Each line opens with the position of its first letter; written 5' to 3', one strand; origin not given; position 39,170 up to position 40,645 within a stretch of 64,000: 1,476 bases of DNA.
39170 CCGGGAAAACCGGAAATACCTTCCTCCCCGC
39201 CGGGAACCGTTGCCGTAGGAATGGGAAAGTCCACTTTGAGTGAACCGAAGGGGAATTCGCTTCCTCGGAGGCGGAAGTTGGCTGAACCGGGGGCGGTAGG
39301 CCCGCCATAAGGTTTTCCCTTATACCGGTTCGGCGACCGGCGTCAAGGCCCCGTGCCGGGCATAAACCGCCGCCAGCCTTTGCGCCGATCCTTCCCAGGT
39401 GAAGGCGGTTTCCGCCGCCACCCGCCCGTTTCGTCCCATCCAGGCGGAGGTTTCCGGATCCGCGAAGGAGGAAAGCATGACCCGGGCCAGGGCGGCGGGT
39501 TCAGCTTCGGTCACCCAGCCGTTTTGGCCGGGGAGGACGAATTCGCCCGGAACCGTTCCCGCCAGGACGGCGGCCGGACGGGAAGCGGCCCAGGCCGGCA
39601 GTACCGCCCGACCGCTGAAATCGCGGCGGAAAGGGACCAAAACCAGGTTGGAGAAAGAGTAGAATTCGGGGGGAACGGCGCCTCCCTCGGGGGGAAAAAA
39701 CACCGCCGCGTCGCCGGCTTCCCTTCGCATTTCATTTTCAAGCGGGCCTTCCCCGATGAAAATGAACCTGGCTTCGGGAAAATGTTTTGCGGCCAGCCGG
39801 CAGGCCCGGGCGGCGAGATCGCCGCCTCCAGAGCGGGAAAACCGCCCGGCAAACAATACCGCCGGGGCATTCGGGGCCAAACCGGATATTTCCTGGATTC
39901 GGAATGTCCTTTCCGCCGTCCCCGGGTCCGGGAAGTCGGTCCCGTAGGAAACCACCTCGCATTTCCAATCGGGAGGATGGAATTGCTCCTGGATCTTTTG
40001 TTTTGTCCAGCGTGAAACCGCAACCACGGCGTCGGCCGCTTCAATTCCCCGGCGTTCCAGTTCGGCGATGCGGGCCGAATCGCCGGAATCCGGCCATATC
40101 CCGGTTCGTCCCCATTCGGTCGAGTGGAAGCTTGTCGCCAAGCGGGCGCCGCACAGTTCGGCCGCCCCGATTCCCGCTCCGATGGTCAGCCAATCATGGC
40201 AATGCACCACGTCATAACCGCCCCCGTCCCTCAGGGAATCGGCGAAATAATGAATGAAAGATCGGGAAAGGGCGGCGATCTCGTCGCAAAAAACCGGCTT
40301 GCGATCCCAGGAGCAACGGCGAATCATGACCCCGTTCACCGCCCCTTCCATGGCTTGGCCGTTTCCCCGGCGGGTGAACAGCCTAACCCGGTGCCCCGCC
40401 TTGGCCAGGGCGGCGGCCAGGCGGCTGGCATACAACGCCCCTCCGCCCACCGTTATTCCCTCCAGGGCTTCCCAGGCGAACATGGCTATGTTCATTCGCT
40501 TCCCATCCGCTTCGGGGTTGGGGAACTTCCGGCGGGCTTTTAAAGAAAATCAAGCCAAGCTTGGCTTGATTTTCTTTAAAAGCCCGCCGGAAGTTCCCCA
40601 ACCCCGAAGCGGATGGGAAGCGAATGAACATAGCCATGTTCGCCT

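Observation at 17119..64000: Perfect zero-spacer palindrome with arms of at least 23.4 kb, duplicating 21 genes head-to-head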

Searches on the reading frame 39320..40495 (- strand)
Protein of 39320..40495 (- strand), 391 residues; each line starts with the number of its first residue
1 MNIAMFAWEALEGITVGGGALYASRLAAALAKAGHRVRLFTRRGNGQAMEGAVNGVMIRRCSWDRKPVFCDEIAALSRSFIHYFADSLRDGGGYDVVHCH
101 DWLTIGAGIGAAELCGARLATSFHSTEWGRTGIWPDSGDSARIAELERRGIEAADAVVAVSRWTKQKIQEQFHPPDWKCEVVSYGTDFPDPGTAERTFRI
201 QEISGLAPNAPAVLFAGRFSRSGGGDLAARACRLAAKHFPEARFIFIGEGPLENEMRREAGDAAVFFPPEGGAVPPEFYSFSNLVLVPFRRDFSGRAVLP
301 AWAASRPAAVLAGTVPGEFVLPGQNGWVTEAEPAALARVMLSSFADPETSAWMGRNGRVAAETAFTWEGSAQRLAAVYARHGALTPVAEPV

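Call 5: find_encoding_contigs(protein=window:39320-40495:-, flank=10000, max_places=10)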
Protein window:39320-40495:- (391 aa): no gene with exactly this product is on record in the collection.

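Call 6: search_protein_families(library=pfam, proteins=[window:39320-40495:-])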
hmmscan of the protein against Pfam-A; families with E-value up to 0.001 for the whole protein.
window:39320-40495:- (391 aa): 6 families
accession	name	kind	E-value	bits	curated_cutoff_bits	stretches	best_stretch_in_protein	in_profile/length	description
PF13579.12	Glyco_trans_4_4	-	8.8e-25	88.3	29.7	1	17-185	1-158/158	Glycosyl transferase 4-like domain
PF13439.12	Glyco_transf_4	-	5.7e-24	85.5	28.5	1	16-187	1-167/170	Glycosyltransferase Family 4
PF08323.17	Glyco_transf_5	-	2.8e-13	50.6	22.7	2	73-172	111-228/239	Starch synthase catalytic domain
PF00534.26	Glycos_transf_1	-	2e-11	44.2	26.4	1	200-358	5-170/172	Glycosyl transferases group 1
PF13692.12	Glyco_trans_1_4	-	3.5e-11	44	27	1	211-342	2-138/142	Glycosyl transferases group 1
PF20706.3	GT4-conflict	-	6.6e-08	32.4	26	1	23-248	18-239/385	Family 4 Glycosyltransferase in conflict systems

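Call 7: find_related_loci(query=window:39320-40495:-, collection=genome_contigs, flank=10000)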
Query window:39320-40495:- (391 aa) in genome_contigs; peptide patterns used: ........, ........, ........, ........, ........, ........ (x = any residue, [..] = any of these).
599 stretches matched a pattern (row limit reached: there are more); 46 encode a relative of the query (tblastn E <= 1e-3); 46 distinct loci.
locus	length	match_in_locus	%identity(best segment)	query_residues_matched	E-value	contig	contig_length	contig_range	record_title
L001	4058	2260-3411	33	1-378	2e-53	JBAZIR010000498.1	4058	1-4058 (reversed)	MAG: Verrucomicrobiia bacterium isolate SO_2017_LW4_10 scaffold_8583_c1_LW137-91_2017, whole genome shotgun sequence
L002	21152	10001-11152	32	1-378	4e-52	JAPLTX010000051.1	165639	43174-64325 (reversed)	MAG: Verrucomicrobia bacterium isolate LacPavin_0818_WC55_MAG_62_14 LacPavin_0818_WC55_scaffold_154691, whole genome sho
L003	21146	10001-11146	25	1-380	8e-30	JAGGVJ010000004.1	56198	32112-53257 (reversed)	MAG: Candidatus Iainarchaeum archaeon isolate AUK097 PB_MBMC_051_c_000000000019, whole genome shotgun sequence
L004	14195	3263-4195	27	1-310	4e-27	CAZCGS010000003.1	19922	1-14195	MAG TPA_asm: uncultured archaeon isolate SRP141552_co1_229 genome assembly, contig: NODE_1067_length_19922_cov_25.291539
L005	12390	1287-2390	26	1-380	6e-26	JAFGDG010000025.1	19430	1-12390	MAG: Thermoplasmatota archaeon isolate Zod_Metabat.1159 k87_2159872, whole genome shotgun sequence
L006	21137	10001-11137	25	1-380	3e-24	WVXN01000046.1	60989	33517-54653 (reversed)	MAG: Candidatus Aenigmatarchaeota archaeon isolate CS1-C013 C_merged_R1_(paired)_contig_1359, whole genome shotgun seque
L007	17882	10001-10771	27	1-265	5e-23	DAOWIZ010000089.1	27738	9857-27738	MAG TPA_asm: Thermoplasmata archaeon isolate CSMAG_2056 CSMAG_2056_k141_105371_length_27738_cov_54.2618, whole genome sh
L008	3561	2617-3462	28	94-378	4e-23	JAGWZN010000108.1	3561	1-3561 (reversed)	MAG: Patescibacteria group bacterium isolate REEB54 contig-150_36347, whole genome shotgun sequence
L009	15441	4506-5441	28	62-378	8e-23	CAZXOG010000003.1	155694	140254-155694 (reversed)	MAG TPA_asm: uncultured Candidatus Peribacteria bacterium isolate binchicken_co115_80 genome assembly, contig: NODE_148_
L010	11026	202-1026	29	1-260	3e-22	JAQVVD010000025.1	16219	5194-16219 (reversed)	MAG: Candidatus Peribacteraceae bacterium isolate STF1_71 NODE_9580_length_16219_cov_5.346632_Sandtown_F1, whole genome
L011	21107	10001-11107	29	1-378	7e-22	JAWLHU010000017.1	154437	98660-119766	MAG: Symbiobacteriaceae bacterium isolate 30dZY2.bin.8 NODE_220_length_154437_cov_37.870913, whole genome shotgun sequen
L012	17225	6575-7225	29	95-310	3e-21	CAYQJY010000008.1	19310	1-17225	MAG TPA_asm: uncultured Candidatus Peribacteria bacterium isolate SRP192515_co1_11 genome assembly, contig: NODE_2661_le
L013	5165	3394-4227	28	95-378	4e-21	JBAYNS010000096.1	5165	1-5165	MAG: Candidatus Peribacteraceae bacterium isolate SO_2016_LW1_70 scaffold26789_LW64-88_2016, whole genome shotgun sequen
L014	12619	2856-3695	30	94-378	5e-21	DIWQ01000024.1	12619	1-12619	MAG TPA_asm: Patescibacteria group bacterium UBA6102 UBA6102_contig_2053, whole genome shotgun sequence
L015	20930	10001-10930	27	64-380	7e-21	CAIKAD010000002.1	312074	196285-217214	uncultured Candidatus Peregrinibacteria bacterium isolate LaPlata_bin-1026 genome assembly, contig: bin-1026:2/5, whole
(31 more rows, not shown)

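Call 8: find_homologous_proteins(query=window:39320-40495:-, max_evalue=1e-20)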
Query window:39320-40495:- (391 aa): 87 proteins with E <= 1e-20 among 8000 candidates.
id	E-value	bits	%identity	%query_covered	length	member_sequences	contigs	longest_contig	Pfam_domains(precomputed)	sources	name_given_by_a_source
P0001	2.0e-262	888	100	100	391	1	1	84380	PF00534.27,PF13579.13,PF08323.18,PF13439.13,PF20706.4,PF13692.13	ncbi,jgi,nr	ncbi:MAG: glycosyltransferase family 4 protein [Planctomycetota bacterium]|jgi:glycogen(starch) synt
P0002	2.2e-189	648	73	99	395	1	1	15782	PF00534.27,PF13579.13,PF08323.18,PF13439.13,PF20706.4,PF13692.13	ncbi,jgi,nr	ncbi:MAG: glycosyltransferase family 4 protein [Planctomycetota bacterium]|jgi:glycosyltransferase i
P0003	2.3e-172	592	68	98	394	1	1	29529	PF00534.27,PF13579.13,PF08323.18,PF13439.13,PF13692.13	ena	-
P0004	1.1e-171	589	68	99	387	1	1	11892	PF00534.27,PF13579.13,PF08323.18,PF13439.13,PF20706.4,PF13692.13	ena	-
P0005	6.0e-168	577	66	99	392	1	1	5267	PF00534.27,PF13579.13,PF08323.18,PF13439.13,PF13692.13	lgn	-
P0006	5.3e-167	574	65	99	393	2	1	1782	PF00534.27,PF13579.13,PF08323.18,PF13439.13,PF13692.13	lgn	-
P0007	2.1e-166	572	65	98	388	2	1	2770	PF00534.27,PF13579.13,PF08323.18,PF13439.13,PF13692.13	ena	-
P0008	1.9e-165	569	66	95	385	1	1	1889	PF00534.27,PF13579.13,PF08323.18,PF13439.13,PF13692.13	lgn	-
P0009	3.1e-165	568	66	99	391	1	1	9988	PF00534.27,PF13579.13,PF08323.18,PF13439.13,PF13692.13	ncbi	-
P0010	6.6e-165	567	65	98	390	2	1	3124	PF00534.27,PF13579.13,PF08323.18,PF13439.13,PF13692.13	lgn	-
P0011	2.0e-163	562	65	99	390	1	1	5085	PF00534.27,PF13579.13,PF08323.18,PF13439.13,PF13692.13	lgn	-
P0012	4.2e-162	558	64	99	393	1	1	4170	PF00534.27,PF13579.13,PF08323.18,PF13439.13,PF13692.13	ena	-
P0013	3.1e-161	555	63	99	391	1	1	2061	PF00534.27,PF13579.13,PF08323.18,PF13439.13,PF20706.4,PF13692.13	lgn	-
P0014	3.5e-161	555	63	100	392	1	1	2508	PF00534.27,PF13579.13,PF08323.18,PF13439.13,PF13692.13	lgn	-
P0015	5.5e-161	554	62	99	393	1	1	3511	PF00534.27,PF13579.13,PF08323.18,PF13439.13,PF13692.13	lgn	-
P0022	8.9e-159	547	62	98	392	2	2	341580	PF00534.27,PF13579.13,PF08323.18,PF13439.13,PF20706.4,PF13692.13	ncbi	-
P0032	4.7e-155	535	61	99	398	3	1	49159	PF00534.27,PF13579.13,PF08323.18,PF13439.13,PF13692.13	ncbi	-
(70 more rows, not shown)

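Call 9: find_encoding_contigs(protein=P0001, flank=10000, max_places=6)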
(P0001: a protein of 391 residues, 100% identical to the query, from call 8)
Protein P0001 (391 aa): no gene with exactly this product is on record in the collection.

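Call 10: find_encoding_contigs(protein=P0002, flank=10000, max_places=4)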
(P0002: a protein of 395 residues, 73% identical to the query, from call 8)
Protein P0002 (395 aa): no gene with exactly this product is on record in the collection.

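Call 11: find_encoding_contigs(protein=P0003, flank=10000, max_places=4)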
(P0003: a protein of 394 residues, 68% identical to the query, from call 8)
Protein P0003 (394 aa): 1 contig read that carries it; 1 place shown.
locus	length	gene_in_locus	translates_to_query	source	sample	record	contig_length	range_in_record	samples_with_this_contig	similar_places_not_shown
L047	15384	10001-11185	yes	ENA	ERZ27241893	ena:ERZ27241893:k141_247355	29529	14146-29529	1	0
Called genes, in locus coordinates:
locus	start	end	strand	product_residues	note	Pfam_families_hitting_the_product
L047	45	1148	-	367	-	PF13483:Lactamase_B_3, PF12706:Lactamase_B_2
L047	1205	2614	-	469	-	PF01554:MatE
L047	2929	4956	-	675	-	PF09972:DUF2207, PF20990:DUF2207_C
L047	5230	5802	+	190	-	PF04011:LemA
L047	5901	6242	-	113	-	-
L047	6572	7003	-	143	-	PF04239:DUF421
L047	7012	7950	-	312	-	PF00892:EamA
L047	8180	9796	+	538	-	PF00924:MS_channel_2nd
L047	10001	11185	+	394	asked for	PF08323:Glyco_transf_5 (faint), PF13439:Glyco_transf_4, PF13579:Glyco_trans_4_4, PF00534:Glycos_transf_1, PF13692:Glyco_trans_1_4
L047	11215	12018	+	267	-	PF00106:adh_short, PF13561:adh_short_C2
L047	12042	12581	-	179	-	PF02474:NodA (weak), PF13527:Acetyltransf_9, PF00583:Acetyltransf_1 (faint)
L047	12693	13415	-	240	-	PF01177:Asp_Glu_race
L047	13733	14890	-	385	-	PF00248:Aldo_ket_red, PF13187:Fer4_9 (faint)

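Call 12: list_cluster_members(proteins=[P0001, P0002])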
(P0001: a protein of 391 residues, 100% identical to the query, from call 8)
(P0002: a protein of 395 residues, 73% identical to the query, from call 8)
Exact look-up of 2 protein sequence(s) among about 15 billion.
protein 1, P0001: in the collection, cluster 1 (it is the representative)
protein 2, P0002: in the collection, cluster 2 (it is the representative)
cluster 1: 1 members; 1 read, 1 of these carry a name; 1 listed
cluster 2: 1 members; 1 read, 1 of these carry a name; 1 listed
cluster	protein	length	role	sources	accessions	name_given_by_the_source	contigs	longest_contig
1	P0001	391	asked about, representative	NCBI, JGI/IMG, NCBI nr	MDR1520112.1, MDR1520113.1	MAG: glycosyltransferase family 4 protein [Planctomycetota bacterium] | glycogen(starch) synthase | glycosyltransferase family 4 protein [Planctomycetota bacterium]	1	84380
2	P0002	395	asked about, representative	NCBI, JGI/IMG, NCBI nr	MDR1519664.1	MAG: glycosyltransferase family 4 protein [Planctomycetota bacterium] | glycosyltransferase involved in cell wall biosynthesis | glycosyltransferase family 4 protein [Planctomycetota bacterium]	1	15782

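Call 14: find_encoding_contigs(protein=P0022, flank=10000, max_places=2)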
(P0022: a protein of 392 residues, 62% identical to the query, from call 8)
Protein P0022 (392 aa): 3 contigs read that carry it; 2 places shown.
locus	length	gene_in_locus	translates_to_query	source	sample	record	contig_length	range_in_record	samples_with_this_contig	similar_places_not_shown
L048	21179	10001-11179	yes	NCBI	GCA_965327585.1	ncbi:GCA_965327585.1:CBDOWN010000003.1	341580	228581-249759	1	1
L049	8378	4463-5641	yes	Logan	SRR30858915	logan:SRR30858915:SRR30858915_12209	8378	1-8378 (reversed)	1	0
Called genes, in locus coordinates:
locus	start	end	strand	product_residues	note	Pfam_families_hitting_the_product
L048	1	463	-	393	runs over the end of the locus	PF00005:ABC_tran, PF08402:TOBE_2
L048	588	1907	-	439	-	PF06808:DctM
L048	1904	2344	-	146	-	PF04290:DctQ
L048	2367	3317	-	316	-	PF02698:DUF218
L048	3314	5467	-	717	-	PF01136:Peptidase_U32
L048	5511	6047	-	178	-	PF01327:Pep_deformylase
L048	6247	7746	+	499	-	PF00370:FGGY_N, PF02782:FGGY_C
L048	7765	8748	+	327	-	PF00248:Aldo_ket_red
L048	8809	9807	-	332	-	PF03480:DctP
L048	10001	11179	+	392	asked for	PF08323:Glyco_transf_5 (faint), PF20706:GT4-conflict (faint), PF13439:Glyco_transf_4, PF13579:Glyco_trans_4_4, PF00534:Glycos_transf_1, PF13692:Glyco_trans_1_4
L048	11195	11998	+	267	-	PF00106:adh_short, PF13561:adh_short_C2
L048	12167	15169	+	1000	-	PF01602:Adaptin_N (faint), PF13513:HEAT_EZ (faint), PF13646:HEAT_2, PF02985:HEAT (faint), PF03130:HEAT_PBS (faint), PF13646:HEAT_2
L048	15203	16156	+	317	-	PF09612:HtrL_YibB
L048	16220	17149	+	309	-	PF00248:Aldo_ket_red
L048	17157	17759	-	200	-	PF01966:HD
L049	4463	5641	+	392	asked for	PF08323:Glyco_transf_5 (faint), PF20706:GT4-conflict (faint), PF13439:Glyco_transf_4, PF13579:Glyco_trans_4_4, PF00534:Glycos_transf_1, PF13692:Glyco_trans_1_4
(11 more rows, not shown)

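Call 15: find_encoding_contigs(protein=P0004, flank=10000, max_places=2)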
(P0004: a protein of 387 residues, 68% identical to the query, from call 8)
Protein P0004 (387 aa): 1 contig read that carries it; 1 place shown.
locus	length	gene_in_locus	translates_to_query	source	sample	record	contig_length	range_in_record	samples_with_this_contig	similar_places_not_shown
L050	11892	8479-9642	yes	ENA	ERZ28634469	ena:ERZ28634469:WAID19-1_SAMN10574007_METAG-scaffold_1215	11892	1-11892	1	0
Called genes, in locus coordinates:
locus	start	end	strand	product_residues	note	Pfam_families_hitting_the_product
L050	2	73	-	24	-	?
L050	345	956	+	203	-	PF01471:PG_binding_1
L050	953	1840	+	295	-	-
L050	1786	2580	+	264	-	PF00005:ABC_tran, PF13304:AAA_21 (faint)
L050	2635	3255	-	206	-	PF01380:SIS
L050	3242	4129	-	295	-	PF00590:TP_methylase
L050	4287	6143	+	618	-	PF13623:SurA_N_2 (weak), PF13624:SurA_N_3 (weak)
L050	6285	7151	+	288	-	PF03975:CheD, PF00072:Response_reg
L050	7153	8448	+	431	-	PF00924:MS_channel_2nd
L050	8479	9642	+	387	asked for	PF08323:Glyco_transf_5 (faint), PF20706:GT4-conflict (weak), PF13439:Glyco_transf_4, PF13579:Glyco_trans_4_4, PF00534:Glycos_transf_1, PF13692:Glyco_trans_1_4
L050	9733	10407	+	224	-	PF02254:TrkA_N, PF02080:TrkA_C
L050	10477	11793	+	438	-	PF02386:TrkH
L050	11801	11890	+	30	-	?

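Call 16: find_encoding_contigs(protein=P0032, flank=10000, max_places=2)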
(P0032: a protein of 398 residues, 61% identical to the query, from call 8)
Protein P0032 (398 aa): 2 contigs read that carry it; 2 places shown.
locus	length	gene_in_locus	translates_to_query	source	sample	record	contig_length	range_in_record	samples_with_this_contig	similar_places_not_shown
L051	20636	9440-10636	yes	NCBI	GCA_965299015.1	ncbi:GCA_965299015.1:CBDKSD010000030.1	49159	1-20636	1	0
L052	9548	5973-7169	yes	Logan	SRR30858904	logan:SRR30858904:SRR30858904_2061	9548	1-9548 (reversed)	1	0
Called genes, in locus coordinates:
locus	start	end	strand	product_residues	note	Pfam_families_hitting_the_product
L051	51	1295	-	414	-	PF00480:ROK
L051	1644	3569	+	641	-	PF02776:TPP_enzyme_N, PF00205:TPP_enzyme_M, PF02775:TPP_enzyme_C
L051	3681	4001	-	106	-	-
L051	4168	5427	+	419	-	-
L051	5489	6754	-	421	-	PF20706:GT4-conflict, PF00534:Glycos_transf_1, PF13692:Glyco_trans_1_4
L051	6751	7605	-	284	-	PF09297:Zn_ribbon_NUD, PF00293:NUDIX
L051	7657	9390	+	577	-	PF00924:MS_channel_2nd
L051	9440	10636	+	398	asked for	PF08323:Glyco_transf_5 (weak), PF13439:Glyco_transf_4, PF13579:Glyco_trans_4_4, PF00534:Glycos_transf_1, PF13692:Glyco_trans_1_4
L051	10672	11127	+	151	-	PF12675:DUF3795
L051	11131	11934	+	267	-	PF00106:adh_short, PF13561:adh_short_C2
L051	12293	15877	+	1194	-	PF02985:HEAT (faint), PF13646:HEAT_2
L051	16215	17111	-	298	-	-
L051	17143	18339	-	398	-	-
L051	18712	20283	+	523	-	PF00089:Trypsin, PF13365:Trypsin_2, PF00595:PDZ (weak), PF13180:PDZ_2, PF17820:PDZ_6, PF13180:PDZ_2 (weak), PF17820:PDZ_6 (weak)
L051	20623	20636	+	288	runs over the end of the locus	-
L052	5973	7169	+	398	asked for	PF08323:Glyco_transf_5 (weak), PF13439:Glyco_transf_4, PF13579:Glyco_trans_4_4, PF00534:Glycos_transf_1, PF13692:Glyco_trans_1_4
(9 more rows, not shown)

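Call 54: find_homologous_proteins(query=L047:8180-9793:+, max_evalue=1e-30)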
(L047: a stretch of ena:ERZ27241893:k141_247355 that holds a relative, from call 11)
Query L047:8180-9793:+ (538 aa): 33 proteins with E <= 1e-30 among 8000 candidates.
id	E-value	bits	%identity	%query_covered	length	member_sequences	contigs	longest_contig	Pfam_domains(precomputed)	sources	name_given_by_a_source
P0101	0.0e+0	1175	100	100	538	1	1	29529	PF00924.25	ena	-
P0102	9.8e-184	630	68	73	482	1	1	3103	PF00924.25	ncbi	-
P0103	2.3e-174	599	66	71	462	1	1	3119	PF00924.25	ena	-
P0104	2.6e-162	559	59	79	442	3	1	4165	PF00924.25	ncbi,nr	ncbi:MAG: mechanosensitive ion channel family protein [Planctomycetes bacterium]|nr:mechanosensitive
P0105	8.5e-159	548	60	69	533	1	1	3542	PF00924.25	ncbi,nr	ncbi:MAG: mechanosensitive ion channel family protein [Planctomycetes bacterium]|nr:mechanosensitive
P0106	2.0e-157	543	62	72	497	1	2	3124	PF00924.25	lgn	-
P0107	2.5e-157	543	57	84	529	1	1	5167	PF00924.25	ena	-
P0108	1.4e-155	537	63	72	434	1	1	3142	PF00924.25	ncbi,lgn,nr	ncbi:MAG: mechanosensitive ion channel family protein [Planctomycetes bacterium]|nr:mechanosensitive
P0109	8.8e-155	535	58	72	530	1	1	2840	PF00924.25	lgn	-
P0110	4.8e-154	532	59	69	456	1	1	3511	PF00924.25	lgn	-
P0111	1.2e-150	521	60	75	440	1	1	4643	PF00924.25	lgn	-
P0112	3.0e-150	520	60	71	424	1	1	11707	PF00924.25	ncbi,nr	ncbi:MAG: mechanosensitive ion channel family protein [Planctomycetaceae bacterium]|nr:mechanosensit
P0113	1.3e-149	517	54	81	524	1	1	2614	PF00924.25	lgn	-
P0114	5.6e-143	496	52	83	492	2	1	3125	PF00924.25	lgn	-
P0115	4.8e-140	486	46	97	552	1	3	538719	PF00924.25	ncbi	-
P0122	6.4e-117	410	51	70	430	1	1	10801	PF00924.25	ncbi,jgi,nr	ncbi:MAG: mechanosensitive ion channel family protein [Planctomycetota bacterium]|jgi:MscS family me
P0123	4.0e-116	407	50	70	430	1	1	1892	PF00924.25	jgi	jgi:MscS family membrane protein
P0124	5.8e-116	407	52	72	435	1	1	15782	PF00924.25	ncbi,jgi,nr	ncbi:MAG: mechanosensitive ion channel family protein [Planctomycetota bacterium]|jgi:MscS family me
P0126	3.6e-115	404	51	71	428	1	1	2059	PF00924.25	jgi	jgi:small-conductance mechanosensitive channel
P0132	8.5e-100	353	45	69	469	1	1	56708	PF00924.25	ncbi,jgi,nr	ncbi:MAG: mechanosensitive ion channel family protein [Planctomycetota bacterium]|jgi:MscS family me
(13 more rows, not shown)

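Call 55: list_cluster_members(proteins=[P0122, P0124, P0132, P0123, P0126])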
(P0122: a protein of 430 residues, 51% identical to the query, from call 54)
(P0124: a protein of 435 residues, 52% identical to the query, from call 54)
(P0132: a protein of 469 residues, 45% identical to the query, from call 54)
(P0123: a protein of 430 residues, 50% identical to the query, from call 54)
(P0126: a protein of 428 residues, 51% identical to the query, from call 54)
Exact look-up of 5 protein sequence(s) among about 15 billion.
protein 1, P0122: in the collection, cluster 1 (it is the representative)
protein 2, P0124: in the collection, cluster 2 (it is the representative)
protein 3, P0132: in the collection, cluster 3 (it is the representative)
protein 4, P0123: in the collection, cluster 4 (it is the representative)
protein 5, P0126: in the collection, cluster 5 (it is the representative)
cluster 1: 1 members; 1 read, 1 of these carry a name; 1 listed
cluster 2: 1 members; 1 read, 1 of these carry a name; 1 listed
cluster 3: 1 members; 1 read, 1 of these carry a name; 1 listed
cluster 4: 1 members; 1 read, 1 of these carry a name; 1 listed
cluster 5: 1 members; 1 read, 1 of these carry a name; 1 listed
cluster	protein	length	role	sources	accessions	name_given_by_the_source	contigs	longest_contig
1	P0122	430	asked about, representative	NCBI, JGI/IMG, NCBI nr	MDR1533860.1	MAG: mechanosensitive ion channel family protein [Planctomycetota bacterium] | MscS family membrane protein | mechanosensitive ion channel family protein [Planctomycetota bacterium]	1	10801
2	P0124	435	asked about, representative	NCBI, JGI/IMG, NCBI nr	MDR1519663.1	MAG: mechanosensitive ion channel family protein [Planctomycetota bacterium] | MscS family membrane protein | mechanosensitive ion channel family protein [Planctomycetota bacterium]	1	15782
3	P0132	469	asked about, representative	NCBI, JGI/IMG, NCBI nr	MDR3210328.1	MAG: mechanosensitive ion channel family protein [Planctomycetota bacterium] | MscS family membrane protein | mechanosensitive ion channel family protein [Planctomycetota bacterium]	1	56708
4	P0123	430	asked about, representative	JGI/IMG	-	MscS family membrane protein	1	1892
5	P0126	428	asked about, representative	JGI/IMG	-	small-conductance mechanosensitive channel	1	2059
